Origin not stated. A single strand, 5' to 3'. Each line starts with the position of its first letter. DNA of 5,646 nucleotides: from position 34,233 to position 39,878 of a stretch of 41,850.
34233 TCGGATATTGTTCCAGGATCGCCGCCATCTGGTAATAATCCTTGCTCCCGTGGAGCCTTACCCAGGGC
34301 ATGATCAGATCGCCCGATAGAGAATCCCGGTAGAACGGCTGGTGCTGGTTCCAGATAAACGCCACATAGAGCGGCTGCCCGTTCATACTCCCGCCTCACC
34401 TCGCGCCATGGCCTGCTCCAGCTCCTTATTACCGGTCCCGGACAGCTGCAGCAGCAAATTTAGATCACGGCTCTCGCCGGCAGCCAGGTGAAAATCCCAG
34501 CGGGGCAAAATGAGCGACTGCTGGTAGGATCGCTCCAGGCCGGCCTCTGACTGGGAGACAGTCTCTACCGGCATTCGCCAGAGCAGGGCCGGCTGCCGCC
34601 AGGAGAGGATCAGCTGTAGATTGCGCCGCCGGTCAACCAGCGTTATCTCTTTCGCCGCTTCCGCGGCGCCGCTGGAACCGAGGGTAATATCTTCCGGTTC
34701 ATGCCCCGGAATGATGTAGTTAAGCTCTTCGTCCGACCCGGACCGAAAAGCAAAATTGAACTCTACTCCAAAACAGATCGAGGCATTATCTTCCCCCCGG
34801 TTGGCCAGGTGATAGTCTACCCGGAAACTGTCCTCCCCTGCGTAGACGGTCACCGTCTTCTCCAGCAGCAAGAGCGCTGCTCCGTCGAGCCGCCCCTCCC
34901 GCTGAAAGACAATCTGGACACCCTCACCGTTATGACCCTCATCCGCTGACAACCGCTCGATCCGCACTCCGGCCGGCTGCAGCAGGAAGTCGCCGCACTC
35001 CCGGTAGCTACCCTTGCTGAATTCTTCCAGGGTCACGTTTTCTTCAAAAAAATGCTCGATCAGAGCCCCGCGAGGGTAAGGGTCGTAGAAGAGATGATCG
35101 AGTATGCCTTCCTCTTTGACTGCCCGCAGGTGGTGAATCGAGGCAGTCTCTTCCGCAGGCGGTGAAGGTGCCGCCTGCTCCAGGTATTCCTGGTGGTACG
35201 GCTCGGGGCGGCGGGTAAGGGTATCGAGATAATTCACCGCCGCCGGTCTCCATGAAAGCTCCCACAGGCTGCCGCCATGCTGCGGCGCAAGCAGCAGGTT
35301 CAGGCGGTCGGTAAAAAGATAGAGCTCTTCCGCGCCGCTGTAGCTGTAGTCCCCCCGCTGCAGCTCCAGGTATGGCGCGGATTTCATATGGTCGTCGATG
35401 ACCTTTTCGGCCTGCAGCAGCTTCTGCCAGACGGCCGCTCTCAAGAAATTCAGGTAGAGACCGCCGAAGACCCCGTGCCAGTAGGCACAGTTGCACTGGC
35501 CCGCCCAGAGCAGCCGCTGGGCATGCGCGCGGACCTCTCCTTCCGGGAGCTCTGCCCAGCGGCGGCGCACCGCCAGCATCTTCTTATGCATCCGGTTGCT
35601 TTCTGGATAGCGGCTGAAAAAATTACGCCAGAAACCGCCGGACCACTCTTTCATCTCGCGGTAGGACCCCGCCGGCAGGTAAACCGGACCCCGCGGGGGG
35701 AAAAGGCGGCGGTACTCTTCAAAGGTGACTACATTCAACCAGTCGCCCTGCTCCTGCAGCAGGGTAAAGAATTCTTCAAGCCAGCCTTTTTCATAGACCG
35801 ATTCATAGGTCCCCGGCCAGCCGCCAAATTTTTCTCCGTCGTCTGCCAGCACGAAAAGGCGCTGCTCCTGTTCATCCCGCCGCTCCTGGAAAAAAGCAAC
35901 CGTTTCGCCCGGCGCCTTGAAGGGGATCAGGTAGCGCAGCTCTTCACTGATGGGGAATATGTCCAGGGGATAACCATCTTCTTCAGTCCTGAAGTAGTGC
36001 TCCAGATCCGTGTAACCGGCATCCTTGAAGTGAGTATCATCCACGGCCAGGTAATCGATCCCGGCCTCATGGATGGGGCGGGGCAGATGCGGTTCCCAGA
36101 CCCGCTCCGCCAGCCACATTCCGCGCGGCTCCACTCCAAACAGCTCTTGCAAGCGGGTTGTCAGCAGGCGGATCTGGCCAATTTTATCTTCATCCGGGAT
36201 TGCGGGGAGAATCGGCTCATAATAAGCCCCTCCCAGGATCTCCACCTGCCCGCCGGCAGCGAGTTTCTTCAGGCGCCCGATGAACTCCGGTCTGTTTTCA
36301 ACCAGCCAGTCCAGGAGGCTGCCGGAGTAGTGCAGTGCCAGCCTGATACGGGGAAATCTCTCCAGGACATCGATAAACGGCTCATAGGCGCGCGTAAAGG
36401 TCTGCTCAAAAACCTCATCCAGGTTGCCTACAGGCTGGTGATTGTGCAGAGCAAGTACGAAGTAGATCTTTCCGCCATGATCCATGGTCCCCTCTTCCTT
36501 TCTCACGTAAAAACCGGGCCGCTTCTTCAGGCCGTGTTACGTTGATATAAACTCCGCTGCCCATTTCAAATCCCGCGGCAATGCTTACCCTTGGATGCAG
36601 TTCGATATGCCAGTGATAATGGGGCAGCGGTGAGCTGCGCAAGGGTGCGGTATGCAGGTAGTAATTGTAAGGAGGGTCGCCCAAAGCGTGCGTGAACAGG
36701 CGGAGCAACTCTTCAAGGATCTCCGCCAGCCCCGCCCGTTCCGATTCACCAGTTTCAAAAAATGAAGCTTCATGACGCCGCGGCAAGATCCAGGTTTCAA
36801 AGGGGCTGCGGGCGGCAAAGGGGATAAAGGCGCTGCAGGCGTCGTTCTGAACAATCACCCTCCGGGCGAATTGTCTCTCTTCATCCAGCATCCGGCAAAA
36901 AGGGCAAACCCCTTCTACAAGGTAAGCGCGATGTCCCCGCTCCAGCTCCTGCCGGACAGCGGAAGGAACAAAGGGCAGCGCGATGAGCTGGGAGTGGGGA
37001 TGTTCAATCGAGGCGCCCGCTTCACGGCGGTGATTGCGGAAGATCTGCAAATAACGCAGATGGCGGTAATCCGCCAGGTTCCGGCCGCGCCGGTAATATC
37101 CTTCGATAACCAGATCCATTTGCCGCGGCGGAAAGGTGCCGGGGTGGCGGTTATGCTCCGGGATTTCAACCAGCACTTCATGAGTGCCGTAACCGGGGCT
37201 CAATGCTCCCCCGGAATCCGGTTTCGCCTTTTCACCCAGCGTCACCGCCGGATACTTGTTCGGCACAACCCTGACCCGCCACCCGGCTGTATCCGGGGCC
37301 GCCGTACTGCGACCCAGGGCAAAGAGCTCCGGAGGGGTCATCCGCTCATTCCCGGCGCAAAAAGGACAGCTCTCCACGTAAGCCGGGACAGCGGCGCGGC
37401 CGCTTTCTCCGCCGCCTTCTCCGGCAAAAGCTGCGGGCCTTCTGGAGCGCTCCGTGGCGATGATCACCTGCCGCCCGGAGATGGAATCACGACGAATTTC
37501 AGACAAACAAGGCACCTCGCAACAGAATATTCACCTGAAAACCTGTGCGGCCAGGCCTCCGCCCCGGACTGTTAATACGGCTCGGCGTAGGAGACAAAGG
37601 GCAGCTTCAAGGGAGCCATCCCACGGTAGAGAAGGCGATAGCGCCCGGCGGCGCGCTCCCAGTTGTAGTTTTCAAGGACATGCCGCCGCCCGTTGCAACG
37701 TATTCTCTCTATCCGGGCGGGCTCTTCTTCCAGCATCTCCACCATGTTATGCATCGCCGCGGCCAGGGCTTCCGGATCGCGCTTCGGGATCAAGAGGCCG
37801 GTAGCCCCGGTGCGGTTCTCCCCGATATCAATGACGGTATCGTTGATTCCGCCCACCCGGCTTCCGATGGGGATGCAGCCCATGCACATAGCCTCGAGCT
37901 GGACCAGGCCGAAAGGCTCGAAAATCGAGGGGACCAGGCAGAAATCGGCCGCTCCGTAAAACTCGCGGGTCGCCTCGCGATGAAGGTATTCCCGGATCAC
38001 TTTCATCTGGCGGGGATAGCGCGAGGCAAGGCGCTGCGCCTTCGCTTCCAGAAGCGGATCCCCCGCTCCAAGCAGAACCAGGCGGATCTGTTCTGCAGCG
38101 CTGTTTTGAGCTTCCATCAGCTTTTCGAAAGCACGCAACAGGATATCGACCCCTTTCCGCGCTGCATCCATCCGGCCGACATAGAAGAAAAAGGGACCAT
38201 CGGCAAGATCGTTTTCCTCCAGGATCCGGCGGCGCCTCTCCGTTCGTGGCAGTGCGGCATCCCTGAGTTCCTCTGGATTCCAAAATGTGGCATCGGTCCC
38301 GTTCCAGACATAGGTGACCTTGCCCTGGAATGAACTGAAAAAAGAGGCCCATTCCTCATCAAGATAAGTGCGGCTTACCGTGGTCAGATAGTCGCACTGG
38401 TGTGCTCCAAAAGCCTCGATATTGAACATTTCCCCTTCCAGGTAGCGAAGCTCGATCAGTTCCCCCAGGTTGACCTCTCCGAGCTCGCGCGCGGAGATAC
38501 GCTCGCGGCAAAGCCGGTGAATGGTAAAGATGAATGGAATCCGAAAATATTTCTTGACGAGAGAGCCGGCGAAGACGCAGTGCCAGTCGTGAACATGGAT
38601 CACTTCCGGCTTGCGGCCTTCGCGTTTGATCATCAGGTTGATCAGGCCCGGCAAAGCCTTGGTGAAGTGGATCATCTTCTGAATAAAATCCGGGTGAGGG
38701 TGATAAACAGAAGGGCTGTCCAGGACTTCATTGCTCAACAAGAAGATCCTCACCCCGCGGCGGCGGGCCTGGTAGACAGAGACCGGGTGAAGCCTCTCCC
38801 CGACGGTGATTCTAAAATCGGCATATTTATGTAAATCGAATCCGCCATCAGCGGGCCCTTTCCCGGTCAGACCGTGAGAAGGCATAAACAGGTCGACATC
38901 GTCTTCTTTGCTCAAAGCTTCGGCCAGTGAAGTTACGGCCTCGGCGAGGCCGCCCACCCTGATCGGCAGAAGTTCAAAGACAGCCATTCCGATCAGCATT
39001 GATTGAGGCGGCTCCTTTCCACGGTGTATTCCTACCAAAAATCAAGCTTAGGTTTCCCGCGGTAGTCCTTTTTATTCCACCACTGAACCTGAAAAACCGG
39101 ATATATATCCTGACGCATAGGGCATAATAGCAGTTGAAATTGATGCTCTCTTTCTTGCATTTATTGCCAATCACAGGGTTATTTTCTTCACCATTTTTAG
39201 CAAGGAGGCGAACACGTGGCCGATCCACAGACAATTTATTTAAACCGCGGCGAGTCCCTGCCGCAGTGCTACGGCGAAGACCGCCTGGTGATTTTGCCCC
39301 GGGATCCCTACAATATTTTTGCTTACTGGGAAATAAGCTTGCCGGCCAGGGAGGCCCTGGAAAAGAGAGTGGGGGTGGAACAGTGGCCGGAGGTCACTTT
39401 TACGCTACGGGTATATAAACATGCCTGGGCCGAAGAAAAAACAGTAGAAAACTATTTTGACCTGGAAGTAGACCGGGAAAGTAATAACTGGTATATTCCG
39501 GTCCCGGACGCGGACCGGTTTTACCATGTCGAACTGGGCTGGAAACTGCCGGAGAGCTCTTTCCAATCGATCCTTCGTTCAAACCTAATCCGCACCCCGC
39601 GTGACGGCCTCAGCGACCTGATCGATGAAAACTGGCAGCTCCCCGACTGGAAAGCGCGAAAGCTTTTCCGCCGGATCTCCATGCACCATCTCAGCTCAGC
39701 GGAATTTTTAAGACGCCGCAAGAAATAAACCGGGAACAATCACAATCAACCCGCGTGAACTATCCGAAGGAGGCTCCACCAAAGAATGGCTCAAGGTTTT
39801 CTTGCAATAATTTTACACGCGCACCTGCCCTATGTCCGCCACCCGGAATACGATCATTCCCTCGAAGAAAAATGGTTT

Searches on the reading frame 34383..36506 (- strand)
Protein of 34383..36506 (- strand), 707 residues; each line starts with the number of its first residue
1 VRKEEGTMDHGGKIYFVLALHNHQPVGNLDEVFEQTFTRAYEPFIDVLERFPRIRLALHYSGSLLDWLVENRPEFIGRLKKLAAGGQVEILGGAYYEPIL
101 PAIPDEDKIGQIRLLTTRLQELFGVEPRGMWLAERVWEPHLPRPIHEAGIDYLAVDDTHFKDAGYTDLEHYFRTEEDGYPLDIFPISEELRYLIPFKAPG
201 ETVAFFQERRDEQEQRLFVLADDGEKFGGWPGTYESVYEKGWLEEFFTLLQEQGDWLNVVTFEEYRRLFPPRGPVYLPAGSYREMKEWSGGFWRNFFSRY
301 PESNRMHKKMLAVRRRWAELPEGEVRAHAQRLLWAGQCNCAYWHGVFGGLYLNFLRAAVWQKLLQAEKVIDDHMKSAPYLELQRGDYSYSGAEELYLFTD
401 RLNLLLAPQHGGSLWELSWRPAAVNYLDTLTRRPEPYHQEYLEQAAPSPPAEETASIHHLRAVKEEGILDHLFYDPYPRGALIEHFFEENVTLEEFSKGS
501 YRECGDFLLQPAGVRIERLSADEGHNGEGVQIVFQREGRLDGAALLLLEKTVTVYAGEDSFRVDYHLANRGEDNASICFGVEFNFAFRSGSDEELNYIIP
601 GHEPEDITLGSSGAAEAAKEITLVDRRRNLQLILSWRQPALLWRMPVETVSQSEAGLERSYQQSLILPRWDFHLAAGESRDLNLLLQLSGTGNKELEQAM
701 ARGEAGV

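Call 11: search_protein_families(library=pfam, proteins=[window:34383-36506:-])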
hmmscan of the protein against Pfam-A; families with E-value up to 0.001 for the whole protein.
window:34383-36506:- (707 aa): 4 families
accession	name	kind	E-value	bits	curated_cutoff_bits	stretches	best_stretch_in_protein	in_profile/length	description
PF09095.17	AmyA-gluTrfs_C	-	2.7e-65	221.2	22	1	386-676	1-276/284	Alpha-amylase/4-alpha-glucanotransferase, C-terminal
PF03065.20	Glyco_hydro_57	-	1.3e-52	179.4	21.2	1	7-278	22-291/291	Glycosyl hydrolase family 57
PF09094.16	AmyA-A_glucT_m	-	6.8e-34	116.6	27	1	291-369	1-79/80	Alpha-amylase/4-alpha-glucanotransferase, middle domain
PF01074.27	Glyco_hydro_38N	-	7.4e-08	32.6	25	1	34-163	22-151/270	Glycosyl hydrolases family 38 N-terminal domain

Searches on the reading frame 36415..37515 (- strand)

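Call 11: search_protein_families(library=pfam, proteins=[window:36415-37515:-])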
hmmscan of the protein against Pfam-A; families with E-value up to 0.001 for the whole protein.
window:36415-37515:- (366 aa): 4 families
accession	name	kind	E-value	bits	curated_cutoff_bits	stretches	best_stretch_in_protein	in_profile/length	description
PF16268.10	DUF4921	-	8.4e-14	51.8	28.5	1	150-331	218-388/425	Domain of unknown function (DUF4921)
PF02744.22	GalP_UDP_tr_C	-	5.6e-08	33.1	29.2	1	212-307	23-120/165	Galactose-1-phosphate uridyl transferase, C-terminal domain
PF01087.27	GalP_UDP_transf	-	9.7e-08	33.1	22.1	1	6-184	13-184/184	Galactose-1-phosphate uridyl transferase, N-terminal domain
PF01230.28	HIT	-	7.2e-05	23.8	21.5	1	217-304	5-92/98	HIT domain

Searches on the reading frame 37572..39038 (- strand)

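Call 11: search_protein_families(library=pfam, proteins=[window:37572-39038:-])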
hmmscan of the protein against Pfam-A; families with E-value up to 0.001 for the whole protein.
window:37572-39038:- (488 aa): 7 families
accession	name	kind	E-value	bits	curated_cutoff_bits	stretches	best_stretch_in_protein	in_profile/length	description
PF08323.17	Glyco_transf_5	-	1e-30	107.6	22.7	1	18-234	4-229/239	Starch synthase catalytic domain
PF13692.12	Glyco_trans_1_4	-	1.6e-25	90.4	27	1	283-433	3-140/142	Glycosyl transferases group 1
PF00534.26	Glycos_transf_1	-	1.3e-23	83.8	26.4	1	279-436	13-159/172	Glycosyl transferases group 1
PF20706.3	GT4-conflict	-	1e-14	54.8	26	1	280-465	196-383/385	Family 4 Glycosyltransferase in conflict systems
PF13439.12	Glyco_transf_4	-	2.7e-11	44.2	28.5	1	29-250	2-168/170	Glycosyltransferase Family 4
PF13579.12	Glyco_trans_4_4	-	1.9e-08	35.3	29.7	1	29-179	1-107/158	Glycosyl transferase 4-like domain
PF13524.12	Glyco_trans_1_2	-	0.00077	19.9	25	0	310-464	8-139/144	Glycosyl transferase-like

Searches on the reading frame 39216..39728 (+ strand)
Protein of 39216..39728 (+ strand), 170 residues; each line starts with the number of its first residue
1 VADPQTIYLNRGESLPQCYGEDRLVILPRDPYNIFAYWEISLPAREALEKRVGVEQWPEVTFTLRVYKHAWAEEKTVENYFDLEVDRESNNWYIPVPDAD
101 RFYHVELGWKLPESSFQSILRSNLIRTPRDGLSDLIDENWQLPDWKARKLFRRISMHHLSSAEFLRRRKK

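Call 11: search_protein_families(library=pfam, proteins=[window:39216-39728:+])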
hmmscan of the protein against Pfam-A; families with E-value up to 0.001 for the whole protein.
window:39216-39728:+ (170 aa): 1 family
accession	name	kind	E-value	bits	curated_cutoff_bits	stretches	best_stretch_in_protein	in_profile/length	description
PF16258.11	DUF4912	-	7.1e-32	110.6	29.4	1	19-138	1-118/118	Domain of unknown function (DUF4912)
